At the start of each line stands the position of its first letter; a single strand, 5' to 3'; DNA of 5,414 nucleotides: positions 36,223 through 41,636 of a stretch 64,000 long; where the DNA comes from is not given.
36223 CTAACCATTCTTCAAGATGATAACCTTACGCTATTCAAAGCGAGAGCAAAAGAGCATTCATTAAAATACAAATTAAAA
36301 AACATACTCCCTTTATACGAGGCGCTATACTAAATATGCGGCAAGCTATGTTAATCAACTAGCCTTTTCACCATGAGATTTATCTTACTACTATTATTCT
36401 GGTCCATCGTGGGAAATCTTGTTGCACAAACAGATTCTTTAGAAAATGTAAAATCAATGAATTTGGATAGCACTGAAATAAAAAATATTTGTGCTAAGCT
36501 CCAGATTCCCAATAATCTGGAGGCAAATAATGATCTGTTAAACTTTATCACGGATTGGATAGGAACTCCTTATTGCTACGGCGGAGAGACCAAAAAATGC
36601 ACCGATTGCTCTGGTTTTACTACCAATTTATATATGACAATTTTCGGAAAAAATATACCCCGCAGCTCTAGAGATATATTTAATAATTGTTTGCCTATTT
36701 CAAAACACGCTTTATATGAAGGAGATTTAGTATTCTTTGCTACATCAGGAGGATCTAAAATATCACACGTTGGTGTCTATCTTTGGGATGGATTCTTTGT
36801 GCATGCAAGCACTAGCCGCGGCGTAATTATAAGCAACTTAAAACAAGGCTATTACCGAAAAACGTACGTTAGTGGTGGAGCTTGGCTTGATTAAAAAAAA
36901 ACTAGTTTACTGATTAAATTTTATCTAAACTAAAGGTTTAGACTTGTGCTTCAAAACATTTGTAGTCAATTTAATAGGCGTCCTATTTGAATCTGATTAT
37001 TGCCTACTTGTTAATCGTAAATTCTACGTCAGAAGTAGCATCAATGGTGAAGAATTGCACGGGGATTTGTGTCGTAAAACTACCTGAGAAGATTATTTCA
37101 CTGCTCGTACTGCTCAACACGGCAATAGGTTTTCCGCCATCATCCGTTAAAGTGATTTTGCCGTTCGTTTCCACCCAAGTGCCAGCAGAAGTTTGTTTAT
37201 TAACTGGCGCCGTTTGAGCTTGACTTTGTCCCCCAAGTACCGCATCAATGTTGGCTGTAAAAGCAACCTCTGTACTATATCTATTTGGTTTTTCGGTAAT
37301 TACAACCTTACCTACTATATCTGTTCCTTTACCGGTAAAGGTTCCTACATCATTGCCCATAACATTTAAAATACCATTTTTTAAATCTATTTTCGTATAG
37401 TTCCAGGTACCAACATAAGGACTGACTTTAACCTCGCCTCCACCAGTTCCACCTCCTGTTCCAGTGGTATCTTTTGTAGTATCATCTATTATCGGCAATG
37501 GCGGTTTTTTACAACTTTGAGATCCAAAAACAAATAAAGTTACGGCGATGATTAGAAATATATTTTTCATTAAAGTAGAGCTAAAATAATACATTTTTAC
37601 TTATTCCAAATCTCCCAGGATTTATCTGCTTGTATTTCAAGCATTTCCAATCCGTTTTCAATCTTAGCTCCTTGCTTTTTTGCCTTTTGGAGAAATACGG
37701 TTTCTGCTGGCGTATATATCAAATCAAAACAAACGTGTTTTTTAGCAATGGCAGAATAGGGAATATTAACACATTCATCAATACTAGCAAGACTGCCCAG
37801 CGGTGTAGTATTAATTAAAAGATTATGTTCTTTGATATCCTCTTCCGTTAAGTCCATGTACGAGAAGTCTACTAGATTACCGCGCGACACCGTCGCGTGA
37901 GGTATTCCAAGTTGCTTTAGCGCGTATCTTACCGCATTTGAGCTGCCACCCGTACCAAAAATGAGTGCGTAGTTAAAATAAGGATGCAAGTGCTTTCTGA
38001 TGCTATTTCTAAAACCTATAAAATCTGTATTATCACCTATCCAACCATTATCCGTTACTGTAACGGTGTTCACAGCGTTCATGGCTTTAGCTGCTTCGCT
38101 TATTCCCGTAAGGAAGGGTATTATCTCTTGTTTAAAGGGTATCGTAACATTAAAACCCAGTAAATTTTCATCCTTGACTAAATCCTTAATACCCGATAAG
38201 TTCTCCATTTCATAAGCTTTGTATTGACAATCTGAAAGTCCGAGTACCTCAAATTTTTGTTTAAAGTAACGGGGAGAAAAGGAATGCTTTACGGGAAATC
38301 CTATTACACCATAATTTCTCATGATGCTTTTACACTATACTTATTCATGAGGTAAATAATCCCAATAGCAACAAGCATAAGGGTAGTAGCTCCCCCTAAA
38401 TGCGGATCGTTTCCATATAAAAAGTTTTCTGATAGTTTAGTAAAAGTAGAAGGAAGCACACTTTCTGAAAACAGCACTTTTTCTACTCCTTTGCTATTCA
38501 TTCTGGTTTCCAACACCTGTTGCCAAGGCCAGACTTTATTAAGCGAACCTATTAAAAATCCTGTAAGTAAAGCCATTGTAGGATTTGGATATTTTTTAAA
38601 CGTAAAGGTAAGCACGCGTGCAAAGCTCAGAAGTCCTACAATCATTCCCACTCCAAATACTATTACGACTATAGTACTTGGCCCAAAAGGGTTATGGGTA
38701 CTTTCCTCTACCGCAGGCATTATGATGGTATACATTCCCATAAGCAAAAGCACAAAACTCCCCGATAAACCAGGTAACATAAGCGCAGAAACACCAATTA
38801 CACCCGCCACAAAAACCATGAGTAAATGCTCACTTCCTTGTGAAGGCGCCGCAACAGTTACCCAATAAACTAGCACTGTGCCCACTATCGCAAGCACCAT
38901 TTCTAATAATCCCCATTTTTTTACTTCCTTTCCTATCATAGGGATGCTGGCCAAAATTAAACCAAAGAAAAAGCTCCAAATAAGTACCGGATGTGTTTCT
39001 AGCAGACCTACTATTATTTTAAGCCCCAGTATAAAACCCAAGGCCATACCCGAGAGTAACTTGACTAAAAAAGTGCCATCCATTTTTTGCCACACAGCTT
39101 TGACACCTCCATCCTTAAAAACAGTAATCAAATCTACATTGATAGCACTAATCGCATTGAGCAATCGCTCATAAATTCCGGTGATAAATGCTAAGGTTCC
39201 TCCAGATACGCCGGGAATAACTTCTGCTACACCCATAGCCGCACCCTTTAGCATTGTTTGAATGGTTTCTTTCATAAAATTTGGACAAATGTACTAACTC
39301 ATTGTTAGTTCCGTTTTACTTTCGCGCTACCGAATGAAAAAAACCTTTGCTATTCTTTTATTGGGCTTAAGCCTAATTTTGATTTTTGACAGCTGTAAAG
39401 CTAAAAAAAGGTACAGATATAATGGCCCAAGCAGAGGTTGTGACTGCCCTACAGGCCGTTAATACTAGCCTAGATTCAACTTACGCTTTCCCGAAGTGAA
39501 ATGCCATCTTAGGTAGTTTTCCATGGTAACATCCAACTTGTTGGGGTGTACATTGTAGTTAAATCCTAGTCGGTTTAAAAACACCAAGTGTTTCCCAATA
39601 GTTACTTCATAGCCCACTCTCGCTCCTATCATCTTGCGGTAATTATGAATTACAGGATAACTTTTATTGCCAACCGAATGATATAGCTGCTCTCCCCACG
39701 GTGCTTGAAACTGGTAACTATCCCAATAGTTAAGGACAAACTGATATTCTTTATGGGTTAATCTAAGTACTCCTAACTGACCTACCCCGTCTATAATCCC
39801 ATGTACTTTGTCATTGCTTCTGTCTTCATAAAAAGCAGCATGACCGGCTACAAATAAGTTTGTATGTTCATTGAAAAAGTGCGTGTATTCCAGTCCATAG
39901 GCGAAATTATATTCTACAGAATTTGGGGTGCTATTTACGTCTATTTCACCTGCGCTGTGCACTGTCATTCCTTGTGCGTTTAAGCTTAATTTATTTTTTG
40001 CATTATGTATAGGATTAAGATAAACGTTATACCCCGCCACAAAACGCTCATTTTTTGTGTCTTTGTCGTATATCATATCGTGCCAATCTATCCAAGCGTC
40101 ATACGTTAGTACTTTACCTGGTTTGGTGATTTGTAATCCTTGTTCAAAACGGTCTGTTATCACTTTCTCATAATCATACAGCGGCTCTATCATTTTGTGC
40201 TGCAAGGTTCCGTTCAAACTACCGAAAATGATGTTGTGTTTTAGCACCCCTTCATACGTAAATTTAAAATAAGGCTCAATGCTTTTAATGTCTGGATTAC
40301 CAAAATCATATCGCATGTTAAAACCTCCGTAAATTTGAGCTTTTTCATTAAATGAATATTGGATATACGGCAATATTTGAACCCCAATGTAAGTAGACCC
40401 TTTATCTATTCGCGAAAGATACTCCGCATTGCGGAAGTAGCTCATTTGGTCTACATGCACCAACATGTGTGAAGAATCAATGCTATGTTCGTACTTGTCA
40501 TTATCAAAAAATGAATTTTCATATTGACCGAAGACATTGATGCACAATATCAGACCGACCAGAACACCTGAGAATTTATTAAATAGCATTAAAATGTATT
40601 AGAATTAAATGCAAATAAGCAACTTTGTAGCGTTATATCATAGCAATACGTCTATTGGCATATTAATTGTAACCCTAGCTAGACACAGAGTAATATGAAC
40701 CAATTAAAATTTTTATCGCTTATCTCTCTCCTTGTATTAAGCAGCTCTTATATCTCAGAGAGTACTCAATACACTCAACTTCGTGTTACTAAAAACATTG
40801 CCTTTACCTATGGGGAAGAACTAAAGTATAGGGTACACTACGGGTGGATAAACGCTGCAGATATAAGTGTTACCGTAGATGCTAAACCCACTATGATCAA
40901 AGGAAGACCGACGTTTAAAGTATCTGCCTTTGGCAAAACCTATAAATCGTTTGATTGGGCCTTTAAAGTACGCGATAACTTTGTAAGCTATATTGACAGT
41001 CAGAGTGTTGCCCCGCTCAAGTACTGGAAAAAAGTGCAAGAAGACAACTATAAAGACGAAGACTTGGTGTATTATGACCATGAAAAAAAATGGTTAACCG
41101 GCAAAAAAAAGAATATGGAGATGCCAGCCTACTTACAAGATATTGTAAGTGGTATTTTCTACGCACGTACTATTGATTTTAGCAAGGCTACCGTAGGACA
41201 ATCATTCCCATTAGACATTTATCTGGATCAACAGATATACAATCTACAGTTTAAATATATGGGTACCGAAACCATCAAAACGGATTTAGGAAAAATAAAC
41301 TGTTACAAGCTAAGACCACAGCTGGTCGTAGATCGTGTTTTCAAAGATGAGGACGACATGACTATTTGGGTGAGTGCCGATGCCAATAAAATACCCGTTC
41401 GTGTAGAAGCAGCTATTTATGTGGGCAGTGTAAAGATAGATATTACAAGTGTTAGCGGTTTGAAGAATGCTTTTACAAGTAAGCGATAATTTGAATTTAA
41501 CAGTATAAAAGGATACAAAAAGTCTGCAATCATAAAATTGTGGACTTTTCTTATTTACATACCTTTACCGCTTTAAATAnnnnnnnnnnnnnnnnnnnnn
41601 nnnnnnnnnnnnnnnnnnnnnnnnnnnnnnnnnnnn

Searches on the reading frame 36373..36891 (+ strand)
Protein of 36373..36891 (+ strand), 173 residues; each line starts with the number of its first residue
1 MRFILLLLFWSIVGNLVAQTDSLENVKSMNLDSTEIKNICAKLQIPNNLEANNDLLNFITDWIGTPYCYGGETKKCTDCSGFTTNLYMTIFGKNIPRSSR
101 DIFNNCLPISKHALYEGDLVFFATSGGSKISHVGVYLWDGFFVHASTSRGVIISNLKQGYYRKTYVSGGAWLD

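Call 58: search_protein_families(library=pfam, proteins=[window:36373-36891:+], max_evalue=0.001)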
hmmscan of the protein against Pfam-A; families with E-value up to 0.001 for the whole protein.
window:36373-36891:+ (173 aa): 1 family
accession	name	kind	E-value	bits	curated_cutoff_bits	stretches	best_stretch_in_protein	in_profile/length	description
PF00877.26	NLPC_P60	-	2.1e-25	89.2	23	1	64-167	1-102/105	NlpC/P60 family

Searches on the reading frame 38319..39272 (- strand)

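Call 79: search_protein_families(library=pfam, proteins=[window:38319-39272:-], max_evalue=0.001)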
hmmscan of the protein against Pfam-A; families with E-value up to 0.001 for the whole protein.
window:38319-39272:- (317 aa): 1 family
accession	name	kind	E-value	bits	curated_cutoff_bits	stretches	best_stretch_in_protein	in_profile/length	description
PF04018.18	VCA0040-like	-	6.7e-84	281.7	26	1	13-262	1-243/246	Undecaprenyl phosphate translocase-like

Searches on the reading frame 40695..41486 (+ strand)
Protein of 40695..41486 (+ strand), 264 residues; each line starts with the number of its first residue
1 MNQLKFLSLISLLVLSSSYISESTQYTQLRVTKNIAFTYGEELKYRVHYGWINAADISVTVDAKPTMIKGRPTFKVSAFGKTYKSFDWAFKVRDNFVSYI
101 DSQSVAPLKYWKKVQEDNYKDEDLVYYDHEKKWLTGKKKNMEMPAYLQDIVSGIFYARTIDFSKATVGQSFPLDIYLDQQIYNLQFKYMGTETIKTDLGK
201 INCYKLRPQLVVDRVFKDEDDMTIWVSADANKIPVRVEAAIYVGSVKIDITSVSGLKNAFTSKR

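Call 79: search_protein_families(library=pfam, proteins=[window:40695-41486:+], max_evalue=0.001)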
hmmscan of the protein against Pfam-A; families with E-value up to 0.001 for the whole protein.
window:40695-41486:+ (264 aa): 1 family
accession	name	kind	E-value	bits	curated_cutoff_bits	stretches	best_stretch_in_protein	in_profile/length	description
PF11306.15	DUF3108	-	8.6e-46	156.8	26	1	44-251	1-209/209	Protein of unknown function (DUF3108)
